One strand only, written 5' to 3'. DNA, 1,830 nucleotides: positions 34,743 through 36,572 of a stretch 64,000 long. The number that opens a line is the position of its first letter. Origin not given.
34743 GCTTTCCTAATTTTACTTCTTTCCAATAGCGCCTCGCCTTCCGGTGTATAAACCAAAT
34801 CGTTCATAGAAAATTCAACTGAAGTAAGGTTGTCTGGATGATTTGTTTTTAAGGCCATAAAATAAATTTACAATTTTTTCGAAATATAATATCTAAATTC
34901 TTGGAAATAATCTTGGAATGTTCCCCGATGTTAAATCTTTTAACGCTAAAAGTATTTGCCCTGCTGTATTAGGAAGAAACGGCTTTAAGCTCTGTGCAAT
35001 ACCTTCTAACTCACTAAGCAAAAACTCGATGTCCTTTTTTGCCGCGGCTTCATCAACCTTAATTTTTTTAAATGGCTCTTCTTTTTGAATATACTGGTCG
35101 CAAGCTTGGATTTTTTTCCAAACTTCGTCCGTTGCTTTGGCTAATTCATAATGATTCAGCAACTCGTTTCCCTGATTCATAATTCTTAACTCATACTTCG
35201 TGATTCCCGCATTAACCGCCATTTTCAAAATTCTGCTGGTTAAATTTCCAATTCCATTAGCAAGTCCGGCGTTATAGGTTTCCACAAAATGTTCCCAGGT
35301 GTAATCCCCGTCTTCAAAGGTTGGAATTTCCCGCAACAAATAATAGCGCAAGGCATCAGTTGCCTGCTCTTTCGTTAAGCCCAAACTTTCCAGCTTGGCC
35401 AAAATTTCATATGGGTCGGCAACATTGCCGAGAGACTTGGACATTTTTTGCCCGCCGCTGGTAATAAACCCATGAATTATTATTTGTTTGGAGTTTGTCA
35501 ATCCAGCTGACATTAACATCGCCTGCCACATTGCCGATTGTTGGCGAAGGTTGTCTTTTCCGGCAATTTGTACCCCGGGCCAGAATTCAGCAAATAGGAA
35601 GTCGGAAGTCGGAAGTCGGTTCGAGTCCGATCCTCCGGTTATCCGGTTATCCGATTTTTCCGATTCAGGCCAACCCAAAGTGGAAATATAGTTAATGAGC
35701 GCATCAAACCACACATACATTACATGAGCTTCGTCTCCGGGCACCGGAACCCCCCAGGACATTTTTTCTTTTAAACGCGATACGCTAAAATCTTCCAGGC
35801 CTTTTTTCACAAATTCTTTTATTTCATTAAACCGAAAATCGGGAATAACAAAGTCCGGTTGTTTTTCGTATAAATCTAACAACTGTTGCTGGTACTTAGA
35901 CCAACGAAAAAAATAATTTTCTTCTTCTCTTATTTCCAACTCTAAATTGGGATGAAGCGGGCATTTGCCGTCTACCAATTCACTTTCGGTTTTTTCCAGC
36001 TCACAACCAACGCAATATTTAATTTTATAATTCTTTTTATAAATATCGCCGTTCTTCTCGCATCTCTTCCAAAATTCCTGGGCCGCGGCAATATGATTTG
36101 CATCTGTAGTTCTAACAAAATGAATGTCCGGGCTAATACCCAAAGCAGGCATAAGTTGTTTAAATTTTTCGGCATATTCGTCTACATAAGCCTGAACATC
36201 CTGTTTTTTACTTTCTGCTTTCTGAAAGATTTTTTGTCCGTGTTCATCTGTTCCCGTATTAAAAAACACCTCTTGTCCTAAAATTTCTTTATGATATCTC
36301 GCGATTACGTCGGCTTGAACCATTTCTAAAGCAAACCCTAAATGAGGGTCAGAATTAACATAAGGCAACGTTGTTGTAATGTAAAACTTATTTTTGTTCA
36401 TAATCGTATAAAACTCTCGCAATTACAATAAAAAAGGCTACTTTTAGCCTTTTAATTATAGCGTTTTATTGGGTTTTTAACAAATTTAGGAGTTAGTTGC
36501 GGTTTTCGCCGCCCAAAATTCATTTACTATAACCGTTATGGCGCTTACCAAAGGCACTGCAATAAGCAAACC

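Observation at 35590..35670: In-frame insertion of tandem short repeats inside metG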

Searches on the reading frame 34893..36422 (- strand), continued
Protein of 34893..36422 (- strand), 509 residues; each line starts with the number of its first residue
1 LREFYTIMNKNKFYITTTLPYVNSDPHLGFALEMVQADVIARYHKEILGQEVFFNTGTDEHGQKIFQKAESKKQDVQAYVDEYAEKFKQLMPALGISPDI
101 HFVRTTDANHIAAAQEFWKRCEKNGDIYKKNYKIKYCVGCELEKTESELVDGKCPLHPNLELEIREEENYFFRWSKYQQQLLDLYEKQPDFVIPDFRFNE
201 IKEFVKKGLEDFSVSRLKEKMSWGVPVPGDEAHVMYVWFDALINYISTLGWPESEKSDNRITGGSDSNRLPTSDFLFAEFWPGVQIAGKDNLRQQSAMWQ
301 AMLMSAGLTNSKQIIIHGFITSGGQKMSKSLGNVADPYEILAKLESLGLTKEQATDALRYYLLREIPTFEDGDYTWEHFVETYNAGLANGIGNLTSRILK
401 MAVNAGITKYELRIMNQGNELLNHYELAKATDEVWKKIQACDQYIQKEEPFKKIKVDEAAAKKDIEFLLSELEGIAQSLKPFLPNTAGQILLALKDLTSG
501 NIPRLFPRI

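Call 39: predict_structure(alignment_id=A1)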
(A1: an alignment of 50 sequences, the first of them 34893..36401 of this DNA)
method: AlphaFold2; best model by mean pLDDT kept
length: 502 residues; sequences in the alignment: 50
mean_pLDDT: 83.9   pTM: 0.84
mean pLDDT of the five models: 83.9, 83.3, 82.4, 80.8, 80.7
residues with pLDDT >= 90: 247; 70-90: 174; 50-70: 43; < 50: 38
segments of 3 or more residues with pLDDT < 50: 246-265, 313-325
pLDDT, mean of each block of 10 residues (from residue 1): 74 81 89 94 87 89 94 94 95 89 88 94 85 69 79 82 93 94 82 88 90 91 92 75 48 36 43 69 69 89 79 42 61 97 98 89 71 95 97 95 75 87 93 97 95 96 96 96 95 94 94
secondary structure, 60 per line:
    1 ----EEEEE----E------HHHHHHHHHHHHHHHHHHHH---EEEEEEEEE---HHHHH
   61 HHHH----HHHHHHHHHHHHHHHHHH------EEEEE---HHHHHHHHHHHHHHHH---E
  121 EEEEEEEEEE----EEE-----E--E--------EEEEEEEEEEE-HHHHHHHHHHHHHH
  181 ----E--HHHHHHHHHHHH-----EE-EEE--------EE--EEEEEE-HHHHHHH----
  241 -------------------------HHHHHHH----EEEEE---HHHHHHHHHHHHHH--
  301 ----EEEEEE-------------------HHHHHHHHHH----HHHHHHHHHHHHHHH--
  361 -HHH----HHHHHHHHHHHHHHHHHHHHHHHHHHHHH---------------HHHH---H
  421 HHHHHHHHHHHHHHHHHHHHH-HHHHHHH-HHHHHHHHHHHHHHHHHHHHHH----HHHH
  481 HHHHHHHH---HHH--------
elements in order: E5-9 H21-40 E44-52 H56-64 H69-86 E93-97 H101-116 E120-130 E135-137 E155-165 H167-180 H188-199 E208-210 E223-228 H230-236 H266-272 E277-281 H285-298 E305-310 H330-339 H344-358 H369-397 H413-416 H420-441 H443-449 H451-472 H477-488

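Call 43: find_encoding_contigs(protein=P0003, flank=10000, max_places=1)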
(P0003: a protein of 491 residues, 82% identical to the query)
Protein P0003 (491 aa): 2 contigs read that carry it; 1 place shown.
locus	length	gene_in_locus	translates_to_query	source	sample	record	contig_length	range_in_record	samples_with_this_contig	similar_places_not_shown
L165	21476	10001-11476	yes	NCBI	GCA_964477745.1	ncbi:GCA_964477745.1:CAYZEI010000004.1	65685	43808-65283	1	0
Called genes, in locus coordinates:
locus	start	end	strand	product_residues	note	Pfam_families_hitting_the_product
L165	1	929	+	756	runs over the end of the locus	PF01138:RNase_PH, PF03725:RNase_PH_C, PF03726:PNPase (weak), PF01138:RNase_PH, PF00013:KH_1, PF00575:S1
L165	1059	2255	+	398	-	PF01702:TGT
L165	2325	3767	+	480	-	PF28494:GlyRS_ins_1 (faint), PF00587:tRNA-synt_2b, PF03129:HGTP_anticodon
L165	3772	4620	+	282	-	PF00990:GGDEF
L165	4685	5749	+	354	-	PF00557:Peptidase_M24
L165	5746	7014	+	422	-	PF00675:Peptidase_M16, PF05193:Peptidase_M16_C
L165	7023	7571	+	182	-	PF00293:NUDIX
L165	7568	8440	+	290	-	PF01261:AP_endonuc_2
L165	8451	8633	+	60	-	-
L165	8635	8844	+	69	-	-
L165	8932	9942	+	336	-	PF01594:AI-2E_transport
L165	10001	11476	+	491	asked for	PF00133:tRNA-synt_1, PF01406:tRNA-synt_1e (weak), PF09334:tRNA-synt_1g, PF00133:tRNA-synt_1, PF08264:Anticodon_1 (faint), PF19303:Anticodon_3 (weak)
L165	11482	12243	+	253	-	-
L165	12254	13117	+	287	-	PF01026:TatD_DNase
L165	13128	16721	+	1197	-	PF00133:tRNA-synt_1, PF09334:tRNA-synt_1g, PF01406:tRNA-synt_1e (faint), PF00561:Abhydrolase_1 (faint), PF13603:tRNA-synt_1_2, PF13489:Methyltransf_23, PF00133:tRNA-synt_1, PF08264:Anticodon_1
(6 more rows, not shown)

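Call 44: find_encoding_contigs(protein=P0006, flank=3000, max_places=1)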
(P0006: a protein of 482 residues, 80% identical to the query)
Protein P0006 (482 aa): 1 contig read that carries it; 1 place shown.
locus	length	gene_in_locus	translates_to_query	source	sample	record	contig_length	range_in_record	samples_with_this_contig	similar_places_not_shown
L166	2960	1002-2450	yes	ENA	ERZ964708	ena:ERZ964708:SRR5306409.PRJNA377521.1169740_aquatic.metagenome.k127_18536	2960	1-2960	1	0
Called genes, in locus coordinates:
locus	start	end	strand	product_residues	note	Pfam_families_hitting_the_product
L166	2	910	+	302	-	?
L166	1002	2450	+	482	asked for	PF00133:tRNA-synt_1, PF01406:tRNA-synt_1e (weak), PF09334:tRNA-synt_1g, PF00133:tRNA-synt_1, PF19303:Anticodon_3 (weak)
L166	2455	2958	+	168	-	?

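Call 72: fold_search(model_id=the predicted structure, library=pdb)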
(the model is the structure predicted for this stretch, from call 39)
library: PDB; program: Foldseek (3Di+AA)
matches with E <= 10: 445; with E <= 0.001: 210
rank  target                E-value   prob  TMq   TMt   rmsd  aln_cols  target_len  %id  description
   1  1woy                  1.5e-35  1.00  0.80  0.80   4.7       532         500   33  Crystal structure of methionyl tRNA synthetase Y225F mutant from Thermus thermophilus (released 2005-09-13)
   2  1a8h                  3.4e-35  1.00  0.80  0.80   4.8       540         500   34  METHIONYL-TRNA SYNTHETASE FROM THERMUS THERMOPHILUS (released 1999-05-04)
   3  2d54                  1.1e-34  1.00  0.81  0.81   4.6       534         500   34  Crystal Structure of Methionyl tRNA Synthetase Y225A Mutant from Thermus Thermophilus (released 2006-12-19)
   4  6swx                  1.4e-33  1.00  0.79  0.75   7.0       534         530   30  Leishmania major methionyl-tRNA synthetase in complex with an allosteric inhibitor (released 2020-08-05)
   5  7wpx                  4.0e-32  1.00  0.81  0.78   4.7       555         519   34  Methionyl-tRNA synthetase from Staphylococcus aureus complexed with a fragment and ATP (released 2022-04-27)
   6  7wpl                  4.3e-32  1.00  0.81  0.79   4.8       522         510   35  Methionyl-tRNA synthetase from Staphylococcus aureus complexed with ATP (released 2022-04-27)
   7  4py2_B                5.5e-32  1.00  0.80  0.82   4.0       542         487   32  Crystal structure of methionyl-tRNA synthetase MetRS from Brucella melitensis in complex with inhibitor 1-{3-[(3,5-DIC (released 2015-04-15)
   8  3kfl                  5.7e-32  1.00  0.79  0.76   6.8       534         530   30  Leishmania major methionyl-tRNA synthetase in complex with methionyladenylate and pyrophosphate (released 2010-10-27)
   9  4eg1_B                5.7e-32  1.00  0.78  0.74   6.6       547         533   31  Trypanosoma brucei methionyl-tRNA synthetase in complex with substrate Methionine (released 2012-09-12)
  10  6ax8                  6.0e-32  1.00  0.79  0.78   5.1       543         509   34  Mycobacterium tuberculosis methionyl-tRNA synthetase in complex with methionyl-adenylate (released 2018-04-11)
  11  2x1l_A                6.0e-32  1.00  0.78  0.76   5.5       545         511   33  Crystal structure of Mycobacterium smegmatis methionyl-tRNA synthetase in complex with methionine and adenosine (released 2010-07-28)
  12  4mw7_B                8.5e-32  1.00  0.80  0.77   6.1       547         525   31  Trypanosoma brucei methionyl-tRNA synthetase in complex with inhibitor 1-{3-[(5-chloro-2-ethoxy-3-iodobenzyl)amino]pro (released 2014-04-30)
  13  4mw6_B                1.0e-31  1.00  0.79  0.76   6.6       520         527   32  Trypanosoma brucei methionyl-tRNA synthetase in complex with inhibitor 1-(3-{[2-(benzyloxy)-5-chloro-3-(prop-2-en-1-yl (released 2014-04-30)
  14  4mwe_B                1.2e-31  1.00  0.79  0.75   6.7       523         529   32  Trypanosoma brucei methionyl-tRNA synthetase in complex with inhibitor 1-(3-{[5-chloro-3-(prop-2-en-1-yl)-2-(prop-2-en (released 2014-04-30)
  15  4mw0_B                1.4e-31  1.00  0.80  0.75   6.6       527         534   31  Trypanosoma brucei methionyl-tRNA synthetase in complex with inhibitor 1-{3-[(3,5-dichlorobenzyl)amino]propyl}-3-(2-hy (released 2014-04-30)
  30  4dlp_A                6.0e-31  1.00  0.80  0.81   4.6       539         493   33  Crystal structure of methionyl-tRNA synthetase MetRS from Brucella melitensis bound to selenomethionine (released 2012-02-15)
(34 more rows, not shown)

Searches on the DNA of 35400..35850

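Call 59: search_rna_families(source=window, start=35400, end=35850, threshold=evalue, max_evalue=1)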
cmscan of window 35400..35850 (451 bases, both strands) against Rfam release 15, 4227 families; matches with E-value up to 1: 1.
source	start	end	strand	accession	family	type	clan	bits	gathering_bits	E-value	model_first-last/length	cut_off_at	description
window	35593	35681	+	RF03899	mir-5912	Gene; miRNA;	-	17.9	88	0.26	1-88/88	no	mir-5912 microRNA precursor family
